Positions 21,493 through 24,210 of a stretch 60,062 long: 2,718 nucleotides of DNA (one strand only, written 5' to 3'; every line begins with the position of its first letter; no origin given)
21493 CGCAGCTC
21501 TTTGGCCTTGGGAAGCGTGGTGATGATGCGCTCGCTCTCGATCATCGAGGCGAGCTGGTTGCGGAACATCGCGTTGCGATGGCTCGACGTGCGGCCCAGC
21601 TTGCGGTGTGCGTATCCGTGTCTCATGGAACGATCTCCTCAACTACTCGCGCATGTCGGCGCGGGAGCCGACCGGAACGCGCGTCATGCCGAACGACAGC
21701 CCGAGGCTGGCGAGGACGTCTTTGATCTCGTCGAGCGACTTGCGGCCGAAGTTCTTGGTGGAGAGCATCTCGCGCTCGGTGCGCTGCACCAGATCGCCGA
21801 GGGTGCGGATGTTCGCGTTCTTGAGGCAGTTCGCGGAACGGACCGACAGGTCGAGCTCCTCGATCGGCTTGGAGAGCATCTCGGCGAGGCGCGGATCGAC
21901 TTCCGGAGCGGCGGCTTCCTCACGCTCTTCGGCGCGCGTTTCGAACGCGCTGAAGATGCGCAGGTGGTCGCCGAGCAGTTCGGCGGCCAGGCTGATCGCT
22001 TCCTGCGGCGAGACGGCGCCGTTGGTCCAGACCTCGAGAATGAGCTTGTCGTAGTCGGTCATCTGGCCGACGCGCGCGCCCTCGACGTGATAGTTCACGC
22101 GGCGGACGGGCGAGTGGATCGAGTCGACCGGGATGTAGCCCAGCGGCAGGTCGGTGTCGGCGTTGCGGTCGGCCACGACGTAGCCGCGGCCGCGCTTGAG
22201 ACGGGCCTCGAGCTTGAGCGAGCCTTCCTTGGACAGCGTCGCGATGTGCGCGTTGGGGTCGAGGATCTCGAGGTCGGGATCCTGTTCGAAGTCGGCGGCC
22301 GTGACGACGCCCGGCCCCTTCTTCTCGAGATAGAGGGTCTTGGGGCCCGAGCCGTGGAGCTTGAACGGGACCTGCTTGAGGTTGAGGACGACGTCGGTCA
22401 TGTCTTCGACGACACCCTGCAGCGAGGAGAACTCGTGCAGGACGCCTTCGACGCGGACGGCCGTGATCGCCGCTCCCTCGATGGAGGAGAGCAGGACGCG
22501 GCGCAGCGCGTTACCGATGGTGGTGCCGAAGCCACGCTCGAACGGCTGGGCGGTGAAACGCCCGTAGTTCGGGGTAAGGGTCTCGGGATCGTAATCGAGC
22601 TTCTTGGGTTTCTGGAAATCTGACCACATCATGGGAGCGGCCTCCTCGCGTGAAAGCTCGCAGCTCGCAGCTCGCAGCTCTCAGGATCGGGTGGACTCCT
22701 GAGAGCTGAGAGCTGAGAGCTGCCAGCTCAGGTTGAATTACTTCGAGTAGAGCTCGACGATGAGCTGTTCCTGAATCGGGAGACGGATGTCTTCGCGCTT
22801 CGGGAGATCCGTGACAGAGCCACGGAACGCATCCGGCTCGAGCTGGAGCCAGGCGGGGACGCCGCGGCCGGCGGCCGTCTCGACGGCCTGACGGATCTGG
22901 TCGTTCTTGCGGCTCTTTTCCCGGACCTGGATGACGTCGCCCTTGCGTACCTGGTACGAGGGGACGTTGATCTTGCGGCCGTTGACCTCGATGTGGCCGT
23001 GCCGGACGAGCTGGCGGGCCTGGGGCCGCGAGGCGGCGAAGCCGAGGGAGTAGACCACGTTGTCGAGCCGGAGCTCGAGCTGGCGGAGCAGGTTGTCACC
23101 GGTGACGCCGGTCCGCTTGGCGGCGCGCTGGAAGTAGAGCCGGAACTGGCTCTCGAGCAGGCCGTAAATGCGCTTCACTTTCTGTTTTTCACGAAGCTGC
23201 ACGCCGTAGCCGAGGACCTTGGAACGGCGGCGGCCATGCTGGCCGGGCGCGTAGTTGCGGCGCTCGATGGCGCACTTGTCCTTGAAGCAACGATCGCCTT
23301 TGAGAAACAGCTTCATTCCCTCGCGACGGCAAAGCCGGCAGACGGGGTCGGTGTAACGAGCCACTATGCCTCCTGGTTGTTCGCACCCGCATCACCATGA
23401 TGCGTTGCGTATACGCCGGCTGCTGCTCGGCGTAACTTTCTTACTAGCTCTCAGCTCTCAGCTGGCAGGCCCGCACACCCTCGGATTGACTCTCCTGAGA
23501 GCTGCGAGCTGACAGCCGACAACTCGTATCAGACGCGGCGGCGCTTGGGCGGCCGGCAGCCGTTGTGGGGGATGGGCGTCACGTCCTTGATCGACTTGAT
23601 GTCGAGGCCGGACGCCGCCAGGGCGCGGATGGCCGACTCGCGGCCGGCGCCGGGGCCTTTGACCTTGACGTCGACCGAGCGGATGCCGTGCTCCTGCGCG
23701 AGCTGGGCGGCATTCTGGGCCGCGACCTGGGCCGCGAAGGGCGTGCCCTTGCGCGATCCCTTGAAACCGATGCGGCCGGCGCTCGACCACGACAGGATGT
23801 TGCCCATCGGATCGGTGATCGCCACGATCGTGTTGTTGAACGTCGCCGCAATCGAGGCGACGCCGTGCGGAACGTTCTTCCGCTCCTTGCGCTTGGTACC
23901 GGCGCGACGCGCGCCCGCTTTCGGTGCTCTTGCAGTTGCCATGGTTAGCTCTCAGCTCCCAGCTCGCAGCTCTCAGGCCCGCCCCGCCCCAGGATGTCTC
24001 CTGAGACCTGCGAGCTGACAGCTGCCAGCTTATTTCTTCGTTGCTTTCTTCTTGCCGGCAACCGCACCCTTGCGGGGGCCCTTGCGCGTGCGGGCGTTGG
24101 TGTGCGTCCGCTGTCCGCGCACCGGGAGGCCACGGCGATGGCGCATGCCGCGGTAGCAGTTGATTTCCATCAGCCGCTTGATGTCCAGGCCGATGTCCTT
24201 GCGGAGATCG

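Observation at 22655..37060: One family of stop-codon-proximal hairpins built from AGCTNNC heptamer arrays, five copies inside the ribosomal protein/rpoA operons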

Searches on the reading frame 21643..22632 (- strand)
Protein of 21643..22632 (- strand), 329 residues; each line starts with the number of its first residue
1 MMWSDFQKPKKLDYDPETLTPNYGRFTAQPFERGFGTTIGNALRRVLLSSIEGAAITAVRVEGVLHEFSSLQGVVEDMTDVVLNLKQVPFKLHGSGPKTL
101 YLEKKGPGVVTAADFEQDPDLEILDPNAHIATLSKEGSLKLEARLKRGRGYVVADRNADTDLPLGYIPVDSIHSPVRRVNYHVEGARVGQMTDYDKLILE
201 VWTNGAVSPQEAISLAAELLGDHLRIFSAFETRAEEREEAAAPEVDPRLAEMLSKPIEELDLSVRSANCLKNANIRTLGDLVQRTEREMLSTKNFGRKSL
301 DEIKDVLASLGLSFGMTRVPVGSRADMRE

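Call 19: find_encoding_contigs(protein=window:21643-22632:-, flank=10000, max_places=10)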
Protein window:21643-22632:- (329 aa): 4 contigs read that carry it; 3 places shown.
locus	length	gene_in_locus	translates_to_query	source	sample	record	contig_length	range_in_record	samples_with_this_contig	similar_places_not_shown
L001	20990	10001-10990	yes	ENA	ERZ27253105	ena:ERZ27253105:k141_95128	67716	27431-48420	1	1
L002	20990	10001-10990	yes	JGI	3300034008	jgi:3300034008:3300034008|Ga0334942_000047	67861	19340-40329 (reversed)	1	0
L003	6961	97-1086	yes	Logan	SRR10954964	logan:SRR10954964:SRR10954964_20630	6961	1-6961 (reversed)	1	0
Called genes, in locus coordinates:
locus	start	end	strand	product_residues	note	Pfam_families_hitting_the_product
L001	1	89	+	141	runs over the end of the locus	PF00252:Ribosomal_L16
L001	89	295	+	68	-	PF00831:Ribosomal_L29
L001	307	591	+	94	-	PF00366:Ribosomal_S17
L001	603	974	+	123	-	PF00238:Ribosomal_L14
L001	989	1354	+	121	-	PF00467:KOW, PF17136:ribosomal_L24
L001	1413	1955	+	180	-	PF00281:Ribosomal_L5, PF00673:Ribosomal_L5_C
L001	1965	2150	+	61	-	PF00253:Ribosomal_S14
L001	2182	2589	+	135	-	PF00410:Ribosomal_S8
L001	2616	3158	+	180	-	PF00347:Ribosomal_L6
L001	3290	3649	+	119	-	PF00861:Ribosomal_L18p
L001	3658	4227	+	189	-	PF00333:Ribosomal_S5, PF03719:Ribosomal_S5_C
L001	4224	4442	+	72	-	PF00327:Ribosomal_L30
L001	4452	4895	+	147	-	PF00828:Ribosomal_L27A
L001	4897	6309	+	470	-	PF00344:SecY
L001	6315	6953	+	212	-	PF00406:ADK, PF13207:AAA_17, PF13521:AAA_28 (faint), PF17213:Hydin_ADK (faint), PF05191:ADK_lid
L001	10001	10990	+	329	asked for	PF01193:RNA_pol_L, PF01000:RNA_pol_A_bac, PF03118:RNA_pol_A_CTD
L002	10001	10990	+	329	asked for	PF01193:RNA_pol_L, PF01000:RNA_pol_A_bac, PF03118:RNA_pol_A_CTD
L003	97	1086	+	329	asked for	PF01193:RNA_pol_L, PF01000:RNA_pol_A_bac, PF03118:RNA_pol_A_CTD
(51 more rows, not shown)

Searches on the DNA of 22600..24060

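Call 71: search_rna_families(source=window, start=22600, end=24060, threshold=evalue, max_evalue=10)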
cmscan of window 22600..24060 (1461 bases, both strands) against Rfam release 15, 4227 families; matches with E-value up to 10: 19.
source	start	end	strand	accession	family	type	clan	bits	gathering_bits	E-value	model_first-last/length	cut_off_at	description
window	22652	22729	+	RF03888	mir-3160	Gene; miRNA;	-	34.3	80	0.0017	1-83/83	no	mir-3160 microRNA precursor family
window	22655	22728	+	RF03710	mir-1451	Gene; miRNA;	-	33.1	85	0.0055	1-92/92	no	mir-1451 microRNA precursor family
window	22652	22729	-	RF03888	mir-3160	Gene; miRNA;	-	32.8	80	0.0037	1-83/83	no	mir-3160 microRNA precursor family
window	22662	22721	+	RF03652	mir-2329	Gene; miRNA;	-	31.8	90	0.00048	1-66/66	no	mir-2329 microRNA precursor family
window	22662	22721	-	RF03652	mir-2329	Gene; miRNA;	-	31.3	90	0.00065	1-66/66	no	mir-2329 microRNA precursor family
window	23945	24032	+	RF03723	MIR7125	Gene; miRNA;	-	28.6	100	0.0011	1-107/107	no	MIR7125 microRNA precursor family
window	23954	24023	-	RF03652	mir-2329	Gene; miRNA;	-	24.9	90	0.037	1-66/66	no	mir-2329 microRNA precursor family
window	23593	23672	+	RF03748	mir-2772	Gene; miRNA;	-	24.7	110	0.017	1-86/86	no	mir-2772 microRNA precursor family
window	23944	24029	-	RF03888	mir-3160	Gene; miRNA;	-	22.1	80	1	1-83/83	no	mir-3160 microRNA precursor family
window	23954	24023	+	RF03652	mir-2329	Gene; miRNA;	-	21.6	90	0.3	1-66/66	no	mir-2329 microRNA precursor family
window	23093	23124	+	RF01333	CRISPR-DR20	Gene; CRISPR;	-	21.3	42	0.18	1-36/36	no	CRISPR RNA direct repeat element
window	22665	22718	+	RF04268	mir-512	Gene; miRNA;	-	21.2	94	0.33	1-84/84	no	mir-512 microRNA precursor family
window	22669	22728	+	RF03593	mir-2331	Gene; miRNA;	-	18.2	100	5.3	1-71/71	no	mir-2331 microRNA precursor family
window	23944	24029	+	RF03888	mir-3160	Gene; miRNA;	-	18.2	80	7.6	1-83/83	no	mir-3160 microRNA precursor family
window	23960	24031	+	RF02500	Atu_C6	Gene; sRNA;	-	18.1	60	9.1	1-113/113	no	EcpR1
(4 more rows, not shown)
